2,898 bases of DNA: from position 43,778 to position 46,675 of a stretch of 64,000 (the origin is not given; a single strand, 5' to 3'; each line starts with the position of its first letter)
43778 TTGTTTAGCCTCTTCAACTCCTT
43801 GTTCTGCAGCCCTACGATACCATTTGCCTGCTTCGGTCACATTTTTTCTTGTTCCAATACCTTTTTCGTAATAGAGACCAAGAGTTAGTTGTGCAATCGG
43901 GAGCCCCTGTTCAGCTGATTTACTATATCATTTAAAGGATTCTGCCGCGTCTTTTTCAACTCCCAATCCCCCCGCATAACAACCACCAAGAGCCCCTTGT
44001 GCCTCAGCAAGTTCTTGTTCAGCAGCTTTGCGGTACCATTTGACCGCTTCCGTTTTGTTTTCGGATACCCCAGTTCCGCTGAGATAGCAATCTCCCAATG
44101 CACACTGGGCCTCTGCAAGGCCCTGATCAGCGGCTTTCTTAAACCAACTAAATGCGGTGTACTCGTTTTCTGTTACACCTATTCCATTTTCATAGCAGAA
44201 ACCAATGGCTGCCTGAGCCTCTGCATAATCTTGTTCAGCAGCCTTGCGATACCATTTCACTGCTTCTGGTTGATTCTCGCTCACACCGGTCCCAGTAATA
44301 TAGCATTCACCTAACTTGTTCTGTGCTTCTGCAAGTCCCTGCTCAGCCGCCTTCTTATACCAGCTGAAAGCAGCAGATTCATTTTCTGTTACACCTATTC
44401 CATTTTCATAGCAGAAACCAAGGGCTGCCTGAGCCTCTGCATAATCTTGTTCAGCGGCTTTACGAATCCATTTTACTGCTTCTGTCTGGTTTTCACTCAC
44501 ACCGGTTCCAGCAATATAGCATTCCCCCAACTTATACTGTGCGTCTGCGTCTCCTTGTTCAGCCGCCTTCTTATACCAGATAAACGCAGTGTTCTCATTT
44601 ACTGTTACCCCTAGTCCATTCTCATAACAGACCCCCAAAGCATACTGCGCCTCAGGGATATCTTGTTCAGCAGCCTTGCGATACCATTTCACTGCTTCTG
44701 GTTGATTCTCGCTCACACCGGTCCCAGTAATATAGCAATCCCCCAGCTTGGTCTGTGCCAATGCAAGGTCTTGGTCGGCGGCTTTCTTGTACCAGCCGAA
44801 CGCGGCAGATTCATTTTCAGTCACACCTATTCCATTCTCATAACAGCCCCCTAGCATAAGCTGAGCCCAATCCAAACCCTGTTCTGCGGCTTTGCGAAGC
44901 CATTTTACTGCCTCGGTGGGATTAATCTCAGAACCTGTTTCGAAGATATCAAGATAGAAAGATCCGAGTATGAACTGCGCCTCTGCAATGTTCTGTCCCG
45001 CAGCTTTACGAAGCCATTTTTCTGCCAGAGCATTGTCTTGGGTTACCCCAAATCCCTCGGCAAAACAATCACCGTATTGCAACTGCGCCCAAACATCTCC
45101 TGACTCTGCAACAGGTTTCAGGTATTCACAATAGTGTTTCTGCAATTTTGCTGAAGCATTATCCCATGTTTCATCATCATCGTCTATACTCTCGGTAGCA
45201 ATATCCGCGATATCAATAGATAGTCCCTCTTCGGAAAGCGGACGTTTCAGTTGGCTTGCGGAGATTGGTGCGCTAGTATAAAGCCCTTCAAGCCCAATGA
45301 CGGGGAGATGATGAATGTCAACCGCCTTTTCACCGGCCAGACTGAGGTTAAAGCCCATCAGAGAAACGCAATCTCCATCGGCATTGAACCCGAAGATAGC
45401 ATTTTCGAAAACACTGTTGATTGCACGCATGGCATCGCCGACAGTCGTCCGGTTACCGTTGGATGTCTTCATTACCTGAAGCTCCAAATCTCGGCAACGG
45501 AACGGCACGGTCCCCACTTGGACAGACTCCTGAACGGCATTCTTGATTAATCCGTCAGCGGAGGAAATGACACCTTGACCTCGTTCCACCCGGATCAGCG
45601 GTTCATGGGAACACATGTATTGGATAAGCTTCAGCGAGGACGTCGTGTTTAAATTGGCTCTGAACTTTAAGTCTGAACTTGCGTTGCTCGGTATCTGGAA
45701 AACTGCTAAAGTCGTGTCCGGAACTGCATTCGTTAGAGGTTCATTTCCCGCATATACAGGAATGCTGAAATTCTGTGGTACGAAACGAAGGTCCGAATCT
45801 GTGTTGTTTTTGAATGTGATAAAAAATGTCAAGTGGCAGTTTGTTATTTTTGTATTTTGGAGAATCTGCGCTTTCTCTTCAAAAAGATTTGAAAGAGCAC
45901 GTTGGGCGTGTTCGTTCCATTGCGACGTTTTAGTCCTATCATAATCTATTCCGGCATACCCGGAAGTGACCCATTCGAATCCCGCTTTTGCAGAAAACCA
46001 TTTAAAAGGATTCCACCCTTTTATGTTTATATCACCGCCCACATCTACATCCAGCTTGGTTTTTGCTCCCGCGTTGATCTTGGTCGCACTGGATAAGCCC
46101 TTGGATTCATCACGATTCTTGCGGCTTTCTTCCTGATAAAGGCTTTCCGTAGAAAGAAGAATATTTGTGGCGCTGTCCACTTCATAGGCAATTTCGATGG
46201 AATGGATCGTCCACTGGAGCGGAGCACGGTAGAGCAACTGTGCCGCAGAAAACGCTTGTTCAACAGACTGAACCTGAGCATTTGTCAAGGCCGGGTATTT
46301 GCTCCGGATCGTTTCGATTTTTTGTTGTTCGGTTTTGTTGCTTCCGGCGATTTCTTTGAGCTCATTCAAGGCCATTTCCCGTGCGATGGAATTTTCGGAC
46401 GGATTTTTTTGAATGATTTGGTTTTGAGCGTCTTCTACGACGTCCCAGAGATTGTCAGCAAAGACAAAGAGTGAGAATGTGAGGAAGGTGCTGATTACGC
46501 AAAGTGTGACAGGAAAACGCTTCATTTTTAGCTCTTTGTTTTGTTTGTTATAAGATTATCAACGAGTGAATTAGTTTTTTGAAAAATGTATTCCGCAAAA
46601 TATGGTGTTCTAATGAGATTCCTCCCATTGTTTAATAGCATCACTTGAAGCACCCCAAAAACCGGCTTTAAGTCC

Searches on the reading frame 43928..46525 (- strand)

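Call 88: search_protein_families(library=pfam, proteins=[window:43928-46525:-], max_evalue=0.001)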
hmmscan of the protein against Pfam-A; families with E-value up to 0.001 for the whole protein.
window:43928-46525:- (865 aa): 3 families
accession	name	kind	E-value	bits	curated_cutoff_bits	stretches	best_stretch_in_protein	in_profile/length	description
PF08238.18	Sel1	-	6.5e-111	359.3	30.7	10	624-659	1-36/36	Sel1 repeat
PF20023.5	WSLR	-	2.5e-14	53.7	27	0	737-758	8-29/39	Wolframin Sel1-like repeat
PF23310.1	TPR_27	-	2.4e-06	27.6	27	0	643-692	44-93/110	Plant tetratrico peptide repeats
